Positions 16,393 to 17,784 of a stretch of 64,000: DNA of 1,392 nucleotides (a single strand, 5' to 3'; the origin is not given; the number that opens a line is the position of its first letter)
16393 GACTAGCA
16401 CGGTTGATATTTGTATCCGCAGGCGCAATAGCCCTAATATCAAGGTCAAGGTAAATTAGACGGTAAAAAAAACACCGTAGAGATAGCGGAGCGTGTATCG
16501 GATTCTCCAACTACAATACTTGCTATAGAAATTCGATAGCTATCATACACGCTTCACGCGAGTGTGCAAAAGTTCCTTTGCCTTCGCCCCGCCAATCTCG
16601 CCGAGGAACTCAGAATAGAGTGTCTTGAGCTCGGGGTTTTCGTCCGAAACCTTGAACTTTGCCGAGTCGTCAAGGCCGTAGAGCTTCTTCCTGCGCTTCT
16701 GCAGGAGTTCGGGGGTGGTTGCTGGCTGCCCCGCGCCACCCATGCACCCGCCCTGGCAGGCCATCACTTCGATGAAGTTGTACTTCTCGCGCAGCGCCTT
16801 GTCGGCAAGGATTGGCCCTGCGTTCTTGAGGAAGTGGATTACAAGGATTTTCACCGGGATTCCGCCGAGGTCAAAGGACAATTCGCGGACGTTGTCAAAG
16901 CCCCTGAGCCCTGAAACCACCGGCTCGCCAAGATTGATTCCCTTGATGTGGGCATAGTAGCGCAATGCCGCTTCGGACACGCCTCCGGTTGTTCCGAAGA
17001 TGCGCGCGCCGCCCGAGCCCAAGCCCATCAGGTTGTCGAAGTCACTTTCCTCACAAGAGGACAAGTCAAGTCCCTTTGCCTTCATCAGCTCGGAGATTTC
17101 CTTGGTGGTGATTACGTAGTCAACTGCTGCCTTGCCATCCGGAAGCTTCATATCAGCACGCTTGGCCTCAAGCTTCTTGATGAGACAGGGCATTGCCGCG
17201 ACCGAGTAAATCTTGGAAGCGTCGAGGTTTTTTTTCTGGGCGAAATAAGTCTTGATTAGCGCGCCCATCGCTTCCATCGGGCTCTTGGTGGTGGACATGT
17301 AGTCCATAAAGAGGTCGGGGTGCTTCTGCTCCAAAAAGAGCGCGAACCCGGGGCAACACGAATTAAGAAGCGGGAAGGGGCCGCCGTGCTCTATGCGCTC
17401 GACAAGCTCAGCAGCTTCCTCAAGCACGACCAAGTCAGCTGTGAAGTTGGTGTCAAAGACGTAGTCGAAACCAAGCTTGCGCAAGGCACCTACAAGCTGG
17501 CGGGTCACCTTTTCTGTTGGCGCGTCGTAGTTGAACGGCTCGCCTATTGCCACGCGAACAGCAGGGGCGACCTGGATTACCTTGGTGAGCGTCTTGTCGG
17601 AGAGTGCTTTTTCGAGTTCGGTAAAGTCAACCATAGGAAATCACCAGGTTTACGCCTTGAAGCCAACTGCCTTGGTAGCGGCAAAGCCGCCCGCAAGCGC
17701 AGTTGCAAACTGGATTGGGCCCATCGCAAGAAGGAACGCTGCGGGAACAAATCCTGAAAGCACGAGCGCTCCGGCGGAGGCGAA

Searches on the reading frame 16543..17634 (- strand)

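Call 15: search_protein_families(library=ncbifam, proteins=[window:16543-17634:-], max_evalue=0.00001)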
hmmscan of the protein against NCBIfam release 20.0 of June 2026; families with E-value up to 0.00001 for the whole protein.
window:16543-17634:- (363 aa): 4 families
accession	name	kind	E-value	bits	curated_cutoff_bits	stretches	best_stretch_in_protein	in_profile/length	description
NF040763.1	FeFe_hydrog_A6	exception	7.6e-118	394.3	765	1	5-360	212-568/571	NADH-dependent [FeFe] hydrogenase, group A6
TIGR02512.1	FeFe_hydrog_A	subfamily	1.3e-97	327.1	405.95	1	5-305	74-374/375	[FeFe] hydrogenase, group A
NF040762.1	Hydr_FeFe_Clost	exception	3.6e-88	296.6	900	1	7-359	213-570/572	ferredoxin hydrogenase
TIGR04105.1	FeFe_hydrog_B1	subfamily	3.7e-39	134.7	450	1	41-303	239-458/462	monomeric [FeFe] hydrogenase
